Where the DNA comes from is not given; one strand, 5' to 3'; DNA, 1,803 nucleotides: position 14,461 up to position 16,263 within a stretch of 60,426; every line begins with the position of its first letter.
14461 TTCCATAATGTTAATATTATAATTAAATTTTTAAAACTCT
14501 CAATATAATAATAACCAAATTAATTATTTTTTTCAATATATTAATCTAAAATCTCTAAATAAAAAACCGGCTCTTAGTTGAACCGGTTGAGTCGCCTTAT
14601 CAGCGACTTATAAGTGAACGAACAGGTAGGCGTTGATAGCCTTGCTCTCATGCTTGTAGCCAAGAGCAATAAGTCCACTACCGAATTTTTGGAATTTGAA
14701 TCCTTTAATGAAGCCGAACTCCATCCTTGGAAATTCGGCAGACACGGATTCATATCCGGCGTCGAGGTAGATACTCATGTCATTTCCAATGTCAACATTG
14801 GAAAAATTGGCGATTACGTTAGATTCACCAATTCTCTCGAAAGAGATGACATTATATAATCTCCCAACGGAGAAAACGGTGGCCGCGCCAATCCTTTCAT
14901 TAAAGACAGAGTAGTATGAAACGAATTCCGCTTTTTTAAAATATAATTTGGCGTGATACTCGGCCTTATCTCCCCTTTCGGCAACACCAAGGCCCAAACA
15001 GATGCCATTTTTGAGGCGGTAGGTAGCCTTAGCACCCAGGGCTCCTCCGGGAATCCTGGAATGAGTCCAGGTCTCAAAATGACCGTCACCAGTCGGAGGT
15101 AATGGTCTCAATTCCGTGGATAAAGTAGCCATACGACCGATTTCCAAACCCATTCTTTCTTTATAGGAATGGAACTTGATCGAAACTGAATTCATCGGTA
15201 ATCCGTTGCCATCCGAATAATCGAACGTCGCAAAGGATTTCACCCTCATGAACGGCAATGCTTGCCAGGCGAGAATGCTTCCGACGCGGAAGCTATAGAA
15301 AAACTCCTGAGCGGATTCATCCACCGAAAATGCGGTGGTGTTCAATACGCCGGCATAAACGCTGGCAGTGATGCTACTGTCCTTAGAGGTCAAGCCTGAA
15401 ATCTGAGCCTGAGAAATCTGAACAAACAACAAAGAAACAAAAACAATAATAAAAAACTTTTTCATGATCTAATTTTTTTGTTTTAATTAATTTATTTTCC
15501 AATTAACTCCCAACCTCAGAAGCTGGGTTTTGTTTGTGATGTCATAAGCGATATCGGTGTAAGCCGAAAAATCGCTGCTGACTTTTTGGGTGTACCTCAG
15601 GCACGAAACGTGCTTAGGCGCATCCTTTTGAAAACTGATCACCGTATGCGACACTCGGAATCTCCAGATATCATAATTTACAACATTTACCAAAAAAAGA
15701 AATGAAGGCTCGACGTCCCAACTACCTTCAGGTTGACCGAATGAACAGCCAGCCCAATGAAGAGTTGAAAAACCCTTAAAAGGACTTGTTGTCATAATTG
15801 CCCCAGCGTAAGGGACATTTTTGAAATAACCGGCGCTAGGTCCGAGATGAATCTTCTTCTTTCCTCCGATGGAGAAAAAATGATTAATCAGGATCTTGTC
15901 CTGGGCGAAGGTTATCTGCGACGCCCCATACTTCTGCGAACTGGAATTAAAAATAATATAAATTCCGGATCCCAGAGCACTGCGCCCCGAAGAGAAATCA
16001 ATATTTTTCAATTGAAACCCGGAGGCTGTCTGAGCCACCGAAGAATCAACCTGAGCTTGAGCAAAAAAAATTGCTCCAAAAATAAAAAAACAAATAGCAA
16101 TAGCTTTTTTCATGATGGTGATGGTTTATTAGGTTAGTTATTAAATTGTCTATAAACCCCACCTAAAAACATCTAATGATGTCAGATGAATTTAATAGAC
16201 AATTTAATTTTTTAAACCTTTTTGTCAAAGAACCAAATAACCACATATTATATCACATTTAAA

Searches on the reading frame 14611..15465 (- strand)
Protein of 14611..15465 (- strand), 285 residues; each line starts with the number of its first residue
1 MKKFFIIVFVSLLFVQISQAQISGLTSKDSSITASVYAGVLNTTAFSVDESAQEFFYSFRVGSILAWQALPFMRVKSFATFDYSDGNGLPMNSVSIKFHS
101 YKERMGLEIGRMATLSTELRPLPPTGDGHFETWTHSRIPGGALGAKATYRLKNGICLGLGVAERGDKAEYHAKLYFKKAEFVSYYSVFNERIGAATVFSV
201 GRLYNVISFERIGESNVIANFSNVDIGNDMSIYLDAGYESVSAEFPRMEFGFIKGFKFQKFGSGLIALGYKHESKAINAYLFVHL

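Call 48: search_protein_families(library=pfam, proteins=[window:14611-15465:-], max_evalue=0.1)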
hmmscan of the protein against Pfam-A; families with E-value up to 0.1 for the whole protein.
window:14611-15465:- (285 aa): 0 families

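Call 49: search_protein_families(library=phrogs, proteins=[window:14611-15465:-], max_evalue=0.1)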
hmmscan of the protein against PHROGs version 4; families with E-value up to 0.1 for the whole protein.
window:14611-15465:- (285 aa): 0 families

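Call 93: search_solved_structures(query=window:14611-15465:-, max_evalue=1)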
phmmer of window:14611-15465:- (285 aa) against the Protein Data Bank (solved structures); distinct sequences matched with E-value up to 1: 1.
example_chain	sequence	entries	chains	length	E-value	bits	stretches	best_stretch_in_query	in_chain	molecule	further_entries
7ji1_A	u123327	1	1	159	0.84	12.6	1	112-186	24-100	ADP-ribosyl cyclase / cyclic ADP-ribose hydrolase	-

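Call 95: list_cluster_members(proteins=[window:14611-15465:-, window:15490-16113:-, window:42849-43472:+])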
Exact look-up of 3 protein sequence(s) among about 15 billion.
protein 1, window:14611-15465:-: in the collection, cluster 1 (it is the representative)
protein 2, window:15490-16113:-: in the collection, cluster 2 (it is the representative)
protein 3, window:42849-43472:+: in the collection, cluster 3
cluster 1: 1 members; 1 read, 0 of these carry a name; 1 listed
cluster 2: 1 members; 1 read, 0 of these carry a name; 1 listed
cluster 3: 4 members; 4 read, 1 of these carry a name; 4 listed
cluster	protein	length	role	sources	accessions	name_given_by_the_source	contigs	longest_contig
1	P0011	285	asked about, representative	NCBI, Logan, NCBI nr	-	-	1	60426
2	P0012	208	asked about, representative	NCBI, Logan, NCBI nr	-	-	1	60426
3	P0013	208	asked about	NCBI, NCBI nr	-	-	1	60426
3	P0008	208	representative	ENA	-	-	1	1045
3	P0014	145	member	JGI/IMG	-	hypothetical protein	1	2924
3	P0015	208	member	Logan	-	-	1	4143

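Call 103: search_protein_families(library=ncbifam, proteins=[window:14611-15465:-], max_evalue=0.01)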
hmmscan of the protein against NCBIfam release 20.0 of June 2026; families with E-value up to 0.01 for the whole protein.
window:14611-15465:- (285 aa): 0 families

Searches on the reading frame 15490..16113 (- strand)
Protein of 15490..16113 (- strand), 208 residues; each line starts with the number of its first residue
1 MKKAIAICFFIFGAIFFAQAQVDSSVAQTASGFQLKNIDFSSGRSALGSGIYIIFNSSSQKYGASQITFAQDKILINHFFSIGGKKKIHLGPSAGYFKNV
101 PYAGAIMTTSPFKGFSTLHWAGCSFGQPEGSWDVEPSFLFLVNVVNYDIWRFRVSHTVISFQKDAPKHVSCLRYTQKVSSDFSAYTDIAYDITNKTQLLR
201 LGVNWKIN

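Call 48: search_protein_families(library=pfam, proteins=[window:15490-16113:-], max_evalue=0.1)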
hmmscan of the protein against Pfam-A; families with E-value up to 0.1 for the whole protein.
window:15490-16113:- (208 aa): 0 families

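Call 49: search_protein_families(library=phrogs, proteins=[window:15490-16113:-], max_evalue=0.1)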
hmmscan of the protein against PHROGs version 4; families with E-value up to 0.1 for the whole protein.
window:15490-16113:- (208 aa): 0 families

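Call 94: search_solved_structures(query=window:15490-16113:-, max_evalue=1)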
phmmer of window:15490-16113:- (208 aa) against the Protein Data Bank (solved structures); distinct sequences matched with E-value up to 1: 0.

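Call 103: search_protein_families(library=ncbifam, proteins=[window:15490-16113:-], max_evalue=0.01)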
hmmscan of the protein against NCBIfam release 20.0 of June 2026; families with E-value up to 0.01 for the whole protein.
window:15490-16113:- (208 aa): 0 families
